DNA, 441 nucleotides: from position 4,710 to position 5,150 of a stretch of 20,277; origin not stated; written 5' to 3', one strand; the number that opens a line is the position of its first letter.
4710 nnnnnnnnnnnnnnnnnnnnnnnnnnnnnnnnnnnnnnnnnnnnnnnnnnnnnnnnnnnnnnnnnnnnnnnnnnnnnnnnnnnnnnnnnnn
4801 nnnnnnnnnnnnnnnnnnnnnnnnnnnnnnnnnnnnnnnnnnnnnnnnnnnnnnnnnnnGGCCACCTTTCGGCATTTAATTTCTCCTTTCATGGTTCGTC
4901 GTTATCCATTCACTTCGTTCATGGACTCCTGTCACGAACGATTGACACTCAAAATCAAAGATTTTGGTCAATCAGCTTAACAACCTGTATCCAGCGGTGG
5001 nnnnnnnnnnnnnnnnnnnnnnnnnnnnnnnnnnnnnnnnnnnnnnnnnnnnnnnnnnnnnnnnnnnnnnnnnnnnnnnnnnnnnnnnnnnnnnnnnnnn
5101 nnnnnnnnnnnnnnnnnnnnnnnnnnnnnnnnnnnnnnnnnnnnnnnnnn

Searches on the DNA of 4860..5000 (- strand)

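Call 49: build_rna_model(alignment_id=A4, structure=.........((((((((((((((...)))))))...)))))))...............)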
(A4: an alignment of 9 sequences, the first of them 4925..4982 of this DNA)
Model R1 built from alignment A4 (9 sequences, 58 columns); structure: as given.
model positions 58; base pairs 14; branch points 0; effective number of sequences 4.5; information 0.961 bits per position. Calibrated on 0.2 Mb of random sequence (short: E-values are rough).
structure used (alignment columns):
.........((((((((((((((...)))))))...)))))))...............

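Call 50: search_with_rna_model(model_id=R1, sources=[window, L004, L005, L006, L008, L014, L015, L016, L017, L018], max_evalue=10, show_alignments=0)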
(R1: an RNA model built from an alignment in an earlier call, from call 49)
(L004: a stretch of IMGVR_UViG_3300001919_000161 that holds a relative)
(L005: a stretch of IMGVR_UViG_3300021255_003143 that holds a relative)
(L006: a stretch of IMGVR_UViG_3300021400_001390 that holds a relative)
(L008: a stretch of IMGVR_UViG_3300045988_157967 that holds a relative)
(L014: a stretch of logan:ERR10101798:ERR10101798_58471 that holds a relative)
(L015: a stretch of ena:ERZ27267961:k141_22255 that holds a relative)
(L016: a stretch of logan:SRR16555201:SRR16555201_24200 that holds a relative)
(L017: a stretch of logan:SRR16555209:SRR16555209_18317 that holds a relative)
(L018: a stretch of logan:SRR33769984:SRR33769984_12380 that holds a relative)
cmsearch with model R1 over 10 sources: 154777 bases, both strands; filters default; matches with E-value up to 10: 23.
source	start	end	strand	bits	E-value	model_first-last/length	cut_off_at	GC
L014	16704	16761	+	79.7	7.2e-23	1-58/58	no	0.4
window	4925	4982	-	79.5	8.3e-23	1-58/58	no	0.38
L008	7039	7096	+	77.6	3.5e-22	1-58/58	no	0.47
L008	6140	6197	-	77.4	3.8e-22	1-58/58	no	0.45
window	17126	17183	+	74.9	2.7e-21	1-58/58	no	0.33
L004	14403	14460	+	74.7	3.1e-21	1-58/58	no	0.48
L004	1771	1828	+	72.1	2.2e-20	1-58/58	no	0.41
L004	2000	2057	-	70.3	8.2e-20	1-58/58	no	0.33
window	7957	8014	-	70.2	9.1e-20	1-58/58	no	0.38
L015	4407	4467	+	40.8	3.6e-10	1-58/58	no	0.39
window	4940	4973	+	13.2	0.37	10-43/58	no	0.32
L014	16713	16746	-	13.2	0.37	10-43/58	no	0.35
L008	6146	6203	+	13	0.42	1-58/58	no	0.47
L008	7048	7081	-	13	0.45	10-43/58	no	0.41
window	17135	17168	-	11.3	1.6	10-43/58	no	0.35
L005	6573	6622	+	10.2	3.7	1-58/58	no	0.44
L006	6664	6713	+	10.2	3.7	1-58/58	no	0.44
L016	4195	4216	+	9.9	4.5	16-37/58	no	0.23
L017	4532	4553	+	9.9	4.5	16-37/58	no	0.23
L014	2476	2486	-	9.7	5.2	20-30/58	no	0.18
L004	6462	6472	-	9.7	5.2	20-30/58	no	0.18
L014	8941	8951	-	9.7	5.2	20-30/58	no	0.18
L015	8528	8538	-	9.7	5.2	20-30/58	no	0.18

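Call 57: search_with_rna_model(model_id=R1, sources=[L020, L021, L022, L023, L024, L025, L026, L027, L028, L029, L030, L031, L032, L033, L034, L035, L036, L037, L038, L039, L040, L041, L042, L043, L044, L045, L046, L047, L048, L049, L050, L051, L052, L053, L054, L055, L056, L057, L058, L059, L060, L061, L062, L063, L064, L065, L066, L067, L068, L069, L070, L071, L072, L073, L074, L075, L076, L077, L078, L079, L080, L081, L082, L083, L084, L085, L086, L087, L088, L089, L090, L091, L092, L093, L094, L095, L096, L097, L098], max_evalue=1)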
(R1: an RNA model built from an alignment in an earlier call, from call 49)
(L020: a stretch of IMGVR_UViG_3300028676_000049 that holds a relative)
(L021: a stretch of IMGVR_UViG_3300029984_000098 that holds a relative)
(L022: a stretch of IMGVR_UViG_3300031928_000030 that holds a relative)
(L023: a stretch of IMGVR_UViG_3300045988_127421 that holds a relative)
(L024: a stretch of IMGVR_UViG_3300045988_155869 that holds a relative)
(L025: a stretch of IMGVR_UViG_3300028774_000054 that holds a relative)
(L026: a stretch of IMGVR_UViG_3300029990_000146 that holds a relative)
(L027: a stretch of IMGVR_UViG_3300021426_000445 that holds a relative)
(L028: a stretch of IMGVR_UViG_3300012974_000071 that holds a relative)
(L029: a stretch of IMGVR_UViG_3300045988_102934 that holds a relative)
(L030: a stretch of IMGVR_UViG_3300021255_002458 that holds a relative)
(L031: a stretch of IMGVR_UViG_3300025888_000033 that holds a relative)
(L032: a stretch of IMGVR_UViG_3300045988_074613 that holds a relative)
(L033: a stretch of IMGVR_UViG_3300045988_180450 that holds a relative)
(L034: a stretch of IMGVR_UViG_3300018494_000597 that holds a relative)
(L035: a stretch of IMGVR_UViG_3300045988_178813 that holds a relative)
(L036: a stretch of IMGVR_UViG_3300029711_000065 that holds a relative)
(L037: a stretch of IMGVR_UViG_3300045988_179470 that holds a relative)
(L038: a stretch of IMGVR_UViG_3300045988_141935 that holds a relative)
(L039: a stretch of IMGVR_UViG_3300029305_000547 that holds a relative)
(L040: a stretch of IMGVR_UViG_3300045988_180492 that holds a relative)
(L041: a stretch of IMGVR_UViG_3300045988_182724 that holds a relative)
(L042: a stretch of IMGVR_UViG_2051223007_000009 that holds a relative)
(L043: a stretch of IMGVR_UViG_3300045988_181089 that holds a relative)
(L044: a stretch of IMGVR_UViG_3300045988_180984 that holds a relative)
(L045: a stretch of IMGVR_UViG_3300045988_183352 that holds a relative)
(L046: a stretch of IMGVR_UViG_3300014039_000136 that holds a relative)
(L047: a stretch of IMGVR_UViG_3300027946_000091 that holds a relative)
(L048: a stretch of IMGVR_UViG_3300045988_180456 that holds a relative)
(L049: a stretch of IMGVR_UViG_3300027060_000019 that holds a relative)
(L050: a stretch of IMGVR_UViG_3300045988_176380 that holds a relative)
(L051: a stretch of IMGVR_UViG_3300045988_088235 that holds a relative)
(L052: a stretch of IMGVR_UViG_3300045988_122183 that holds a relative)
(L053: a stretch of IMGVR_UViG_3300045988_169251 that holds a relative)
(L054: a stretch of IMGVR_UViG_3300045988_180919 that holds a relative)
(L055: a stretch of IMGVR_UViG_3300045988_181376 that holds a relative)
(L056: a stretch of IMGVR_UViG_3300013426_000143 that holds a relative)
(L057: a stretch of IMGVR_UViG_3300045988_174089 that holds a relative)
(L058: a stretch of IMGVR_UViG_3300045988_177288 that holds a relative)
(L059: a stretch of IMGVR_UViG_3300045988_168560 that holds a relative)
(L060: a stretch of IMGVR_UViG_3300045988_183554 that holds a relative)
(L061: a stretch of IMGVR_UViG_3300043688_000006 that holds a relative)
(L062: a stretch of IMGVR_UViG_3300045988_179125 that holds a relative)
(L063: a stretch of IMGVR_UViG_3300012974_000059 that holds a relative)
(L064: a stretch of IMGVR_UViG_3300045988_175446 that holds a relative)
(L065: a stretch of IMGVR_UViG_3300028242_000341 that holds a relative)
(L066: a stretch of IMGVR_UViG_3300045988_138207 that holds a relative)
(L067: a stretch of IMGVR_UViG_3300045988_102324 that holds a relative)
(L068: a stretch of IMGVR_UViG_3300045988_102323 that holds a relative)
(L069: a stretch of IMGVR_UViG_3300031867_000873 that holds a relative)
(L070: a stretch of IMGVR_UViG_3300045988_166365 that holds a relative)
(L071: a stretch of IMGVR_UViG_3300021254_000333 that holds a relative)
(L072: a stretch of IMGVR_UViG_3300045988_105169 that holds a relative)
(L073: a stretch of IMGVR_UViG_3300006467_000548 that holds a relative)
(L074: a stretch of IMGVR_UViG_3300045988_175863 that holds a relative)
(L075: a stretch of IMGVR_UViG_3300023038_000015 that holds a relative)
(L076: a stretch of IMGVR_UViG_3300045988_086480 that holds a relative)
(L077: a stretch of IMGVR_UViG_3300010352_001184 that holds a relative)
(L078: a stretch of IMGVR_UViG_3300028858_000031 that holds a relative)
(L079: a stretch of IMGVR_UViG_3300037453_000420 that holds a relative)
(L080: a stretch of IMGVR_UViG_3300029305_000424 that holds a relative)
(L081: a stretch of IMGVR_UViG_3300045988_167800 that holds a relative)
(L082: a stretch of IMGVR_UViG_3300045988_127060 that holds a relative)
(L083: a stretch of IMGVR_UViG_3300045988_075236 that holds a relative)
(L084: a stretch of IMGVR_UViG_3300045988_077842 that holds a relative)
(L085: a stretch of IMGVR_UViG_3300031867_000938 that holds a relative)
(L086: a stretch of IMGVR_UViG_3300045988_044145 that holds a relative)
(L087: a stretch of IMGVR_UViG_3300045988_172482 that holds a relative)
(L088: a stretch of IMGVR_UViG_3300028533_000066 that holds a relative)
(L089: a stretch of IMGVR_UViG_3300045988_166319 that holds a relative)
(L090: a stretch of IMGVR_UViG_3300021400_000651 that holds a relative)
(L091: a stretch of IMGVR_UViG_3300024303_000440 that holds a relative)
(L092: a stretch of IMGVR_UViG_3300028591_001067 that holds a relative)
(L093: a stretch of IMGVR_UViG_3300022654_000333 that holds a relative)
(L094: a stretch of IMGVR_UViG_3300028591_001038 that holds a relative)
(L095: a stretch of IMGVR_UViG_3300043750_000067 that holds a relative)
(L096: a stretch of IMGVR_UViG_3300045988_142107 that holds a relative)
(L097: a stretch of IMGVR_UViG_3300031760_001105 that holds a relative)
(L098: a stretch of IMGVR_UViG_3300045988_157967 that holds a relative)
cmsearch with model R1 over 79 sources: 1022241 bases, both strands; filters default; matches with E-value up to 1: 3.
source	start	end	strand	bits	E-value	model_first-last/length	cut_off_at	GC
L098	5705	5762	-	77.6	2.3e-21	1-58/58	no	0.47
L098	6604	6661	+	77.4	2.5e-21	1-58/58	no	0.45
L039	4436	4504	+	17.6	0.092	1-58/58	no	0.45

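Call 61: search_rna_families(source=window, start=4860, end=5000, threshold=evalue, max_evalue=10, show_alignments=3)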
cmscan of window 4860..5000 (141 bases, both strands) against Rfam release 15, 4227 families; matches with E-value up to 10: 4.
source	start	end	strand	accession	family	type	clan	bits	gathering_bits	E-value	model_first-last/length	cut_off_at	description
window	4873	4966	-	RF02980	freshwater-2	Cis-reg;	-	17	49.9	1.2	1-84/84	no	freshwater-2 RNA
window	4873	4970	-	RF01054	preQ1-II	Cis-reg; riboswitch;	-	14.7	47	4.6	1-99/99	no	PreQ1-II (pre queuosine) riboswitch aptamer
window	4935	4983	+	RF00295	snoTBR7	Gene; snRNA; snoRNA; CD-box;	-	12.1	45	2.7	1-75/75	no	Small nucleolar RNA TBR7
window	4944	4971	+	RF02248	Six3os1_3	Gene; lncRNA;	-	7.2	40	9.9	44-75/75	no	Six3os1 conserved region 3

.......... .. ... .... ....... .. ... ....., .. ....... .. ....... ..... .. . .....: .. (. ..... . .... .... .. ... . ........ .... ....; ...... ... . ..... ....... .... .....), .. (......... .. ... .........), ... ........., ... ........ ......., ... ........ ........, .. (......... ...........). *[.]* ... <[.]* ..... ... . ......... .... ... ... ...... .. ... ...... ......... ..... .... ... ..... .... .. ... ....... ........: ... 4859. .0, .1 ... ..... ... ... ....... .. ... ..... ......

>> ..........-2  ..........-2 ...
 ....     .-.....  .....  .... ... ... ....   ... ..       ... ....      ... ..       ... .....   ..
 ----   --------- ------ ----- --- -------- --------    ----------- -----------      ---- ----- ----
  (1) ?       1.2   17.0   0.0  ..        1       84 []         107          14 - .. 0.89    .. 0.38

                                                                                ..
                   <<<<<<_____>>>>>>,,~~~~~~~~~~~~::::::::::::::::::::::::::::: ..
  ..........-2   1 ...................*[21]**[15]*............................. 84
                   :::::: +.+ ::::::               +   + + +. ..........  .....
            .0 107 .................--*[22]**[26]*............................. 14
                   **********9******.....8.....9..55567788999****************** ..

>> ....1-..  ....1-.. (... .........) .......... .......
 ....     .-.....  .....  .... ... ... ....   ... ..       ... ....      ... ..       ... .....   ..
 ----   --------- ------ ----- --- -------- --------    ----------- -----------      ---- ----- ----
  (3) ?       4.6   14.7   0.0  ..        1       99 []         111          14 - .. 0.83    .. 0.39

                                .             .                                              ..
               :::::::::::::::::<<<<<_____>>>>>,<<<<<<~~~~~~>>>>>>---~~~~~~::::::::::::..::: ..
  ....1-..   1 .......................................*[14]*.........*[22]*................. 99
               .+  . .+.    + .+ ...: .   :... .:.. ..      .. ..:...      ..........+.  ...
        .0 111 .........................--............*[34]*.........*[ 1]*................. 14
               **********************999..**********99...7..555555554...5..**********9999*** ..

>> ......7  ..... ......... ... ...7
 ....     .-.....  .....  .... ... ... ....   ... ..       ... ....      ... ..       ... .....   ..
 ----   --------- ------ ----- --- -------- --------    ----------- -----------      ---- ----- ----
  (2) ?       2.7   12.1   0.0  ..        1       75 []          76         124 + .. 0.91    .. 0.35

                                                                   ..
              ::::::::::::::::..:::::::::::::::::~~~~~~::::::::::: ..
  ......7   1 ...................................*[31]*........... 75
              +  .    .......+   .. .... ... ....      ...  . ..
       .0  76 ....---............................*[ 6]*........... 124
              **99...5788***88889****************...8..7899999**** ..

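Call 68: search_dna_similar(query=window:4880-4982:-, collection=phages, mode=distant, max_evalue=1, max_rows=15)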
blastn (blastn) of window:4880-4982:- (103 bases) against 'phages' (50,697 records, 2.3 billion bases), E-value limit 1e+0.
No match.

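Call 69: search_dna_similar(query=window:4880-4982:-, collection=plasmids, mode=distant, max_evalue=1, max_rows=15)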
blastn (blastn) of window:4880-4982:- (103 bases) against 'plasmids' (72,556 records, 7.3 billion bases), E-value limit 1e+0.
Records with a match: 2; places in all: 2; records where one place covers at least 80% of the query: 0.
Best place of each record, by identity: >=99% 1; 80-90% 1.
By first word of the organism name: Bacillus 1; Pseudomonas 1.
By predicted mobility (MOB-suite, as given by PLSDB): non-mobilizable 2.
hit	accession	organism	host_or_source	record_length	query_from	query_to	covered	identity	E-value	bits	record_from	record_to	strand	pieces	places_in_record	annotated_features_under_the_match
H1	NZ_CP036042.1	Bacillus mycoides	cell culture,soil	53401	53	94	41%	83.3%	9e-1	39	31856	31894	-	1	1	none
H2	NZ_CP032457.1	Pseudomonas savastanoi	tobacco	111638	62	82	20%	100.0%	9e-1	39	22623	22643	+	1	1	replication protein RepA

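Call 76: search_with_rna_model(model_id=R1, sources=[L099, L100, L101, L102, L103, L104, L105, L106, L107, L108, L109, L110, L111, L112, L113, L114, L115, L116], max_evalue=0.01)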
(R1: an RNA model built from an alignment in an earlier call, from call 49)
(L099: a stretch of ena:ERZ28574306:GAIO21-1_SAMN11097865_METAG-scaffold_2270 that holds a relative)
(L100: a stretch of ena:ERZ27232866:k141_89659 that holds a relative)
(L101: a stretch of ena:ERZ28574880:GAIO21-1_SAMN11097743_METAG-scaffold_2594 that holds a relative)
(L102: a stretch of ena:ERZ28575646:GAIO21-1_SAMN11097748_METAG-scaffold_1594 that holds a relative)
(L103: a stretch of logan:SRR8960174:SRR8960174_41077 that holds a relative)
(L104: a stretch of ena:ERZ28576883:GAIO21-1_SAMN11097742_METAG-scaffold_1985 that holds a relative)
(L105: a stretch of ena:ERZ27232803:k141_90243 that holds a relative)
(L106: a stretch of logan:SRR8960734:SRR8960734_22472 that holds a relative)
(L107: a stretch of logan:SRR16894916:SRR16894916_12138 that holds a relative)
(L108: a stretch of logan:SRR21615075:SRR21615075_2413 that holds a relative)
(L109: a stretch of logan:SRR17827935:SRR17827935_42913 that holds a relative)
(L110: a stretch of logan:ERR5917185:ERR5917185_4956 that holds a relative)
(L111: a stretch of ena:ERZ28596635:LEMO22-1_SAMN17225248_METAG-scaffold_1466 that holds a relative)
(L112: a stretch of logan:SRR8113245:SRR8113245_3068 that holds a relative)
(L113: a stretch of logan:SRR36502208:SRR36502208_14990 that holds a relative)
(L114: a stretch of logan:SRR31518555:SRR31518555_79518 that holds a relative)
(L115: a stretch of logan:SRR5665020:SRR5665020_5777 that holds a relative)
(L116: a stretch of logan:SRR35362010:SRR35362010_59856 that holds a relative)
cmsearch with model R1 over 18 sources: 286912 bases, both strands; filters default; matches with E-value up to 0.01: 48.
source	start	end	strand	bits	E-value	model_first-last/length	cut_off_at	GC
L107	17639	17696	+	79.7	1.3e-22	1-58/58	no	0.4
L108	17343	17400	+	79.7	1.3e-22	1-58/58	no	0.4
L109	17339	17396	+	79.7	1.3e-22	1-58/58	no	0.4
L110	15630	15687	+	79.7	1.3e-22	1-58/58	no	0.4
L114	8311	8368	+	79.7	1.3e-22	1-58/58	no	0.4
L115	10540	10597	+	79.7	1.3e-22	1-58/58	no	0.4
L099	17706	17763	+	79.5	1.5e-22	1-58/58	no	0.38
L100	17490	17547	+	79.5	1.5e-22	1-58/58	no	0.38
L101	15437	15494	+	79.5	1.5e-22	1-58/58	no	0.38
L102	14552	14609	+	79.5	1.5e-22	1-58/58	no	0.38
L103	15595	15652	+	79.5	1.5e-22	1-58/58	no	0.38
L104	12377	12434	+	79.5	1.5e-22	1-58/58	no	0.38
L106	11415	11472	+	79.5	1.5e-22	1-58/58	no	0.38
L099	4951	5008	-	74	9.6e-21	1-58/58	no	0.33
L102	1796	1853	-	74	9.6e-21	1-58/58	no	0.33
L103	2839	2896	-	74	9.6e-21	1-58/58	no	0.33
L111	9615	9672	+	73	2.1e-20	1-58/58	no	0.38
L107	4831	4888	+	72.1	4e-20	1-58/58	no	0.41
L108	4845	4902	+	72.1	4e-20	1-58/58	no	0.41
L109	4929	4986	+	72.1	4e-20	1-58/58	no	0.41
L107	5060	5117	-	70.3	1.5e-19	1-58/58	no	0.33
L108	5074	5131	-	70.3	1.5e-19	1-58/58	no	0.33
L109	5158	5215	-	70.3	1.5e-19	1-58/58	no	0.33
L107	8943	9001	-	57.2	2.9e-15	1-58/58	no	0.42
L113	8416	8474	-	57.2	2.9e-15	1-58/58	no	0.42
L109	8836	8894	-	52.7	8.6e-14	1-58/58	no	0.44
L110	7160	7218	-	52.7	8.6e-14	1-58/58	no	0.44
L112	8975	9033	-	52.7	8.6e-14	1-58/58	no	0.44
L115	1477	1535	-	51.3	2.4e-13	1-58/58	no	0.42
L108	8845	8903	-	50.4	4.9e-13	1-58/58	no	0.44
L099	12856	12913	+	47.9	3.1e-12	1-58/58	no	0.5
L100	12640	12697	+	47.9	3.1e-12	1-58/58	no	0.5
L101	10587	10644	+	47.9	3.1e-12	1-58/58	no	0.5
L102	9702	9759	+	47.9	3.1e-12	1-58/58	no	0.5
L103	10745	10802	+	47.9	3.1e-12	1-58/58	no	0.5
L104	7527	7584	+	47.9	3.1e-12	1-58/58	no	0.5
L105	9529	9586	+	47.9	3.1e-12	1-58/58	no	0.5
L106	6565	6622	+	47.9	3.1e-12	1-58/58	no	0.5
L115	5657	5714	+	44.1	5.5e-11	1-58/58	no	0.47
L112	8805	8863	+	44.1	5.7e-11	1-58/58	no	0.44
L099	5283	5342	+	41.8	3.1e-10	1-58/58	no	0.37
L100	5067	5126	+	41.8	3.1e-10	1-58/58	no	0.37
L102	2129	2188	+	41.8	3.1e-10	1-58/58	no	0.37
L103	3172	3231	+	41.8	3.1e-10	1-58/58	no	0.37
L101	3005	3066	-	29.1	4.6e-06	1-58/58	no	0.32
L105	1947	2008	-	29.1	4.6e-06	1-58/58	no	0.32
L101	3020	3057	+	23.8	0.00025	10-43/58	no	0.34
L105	1962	1999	+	23.8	0.00025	10-43/58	no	0.34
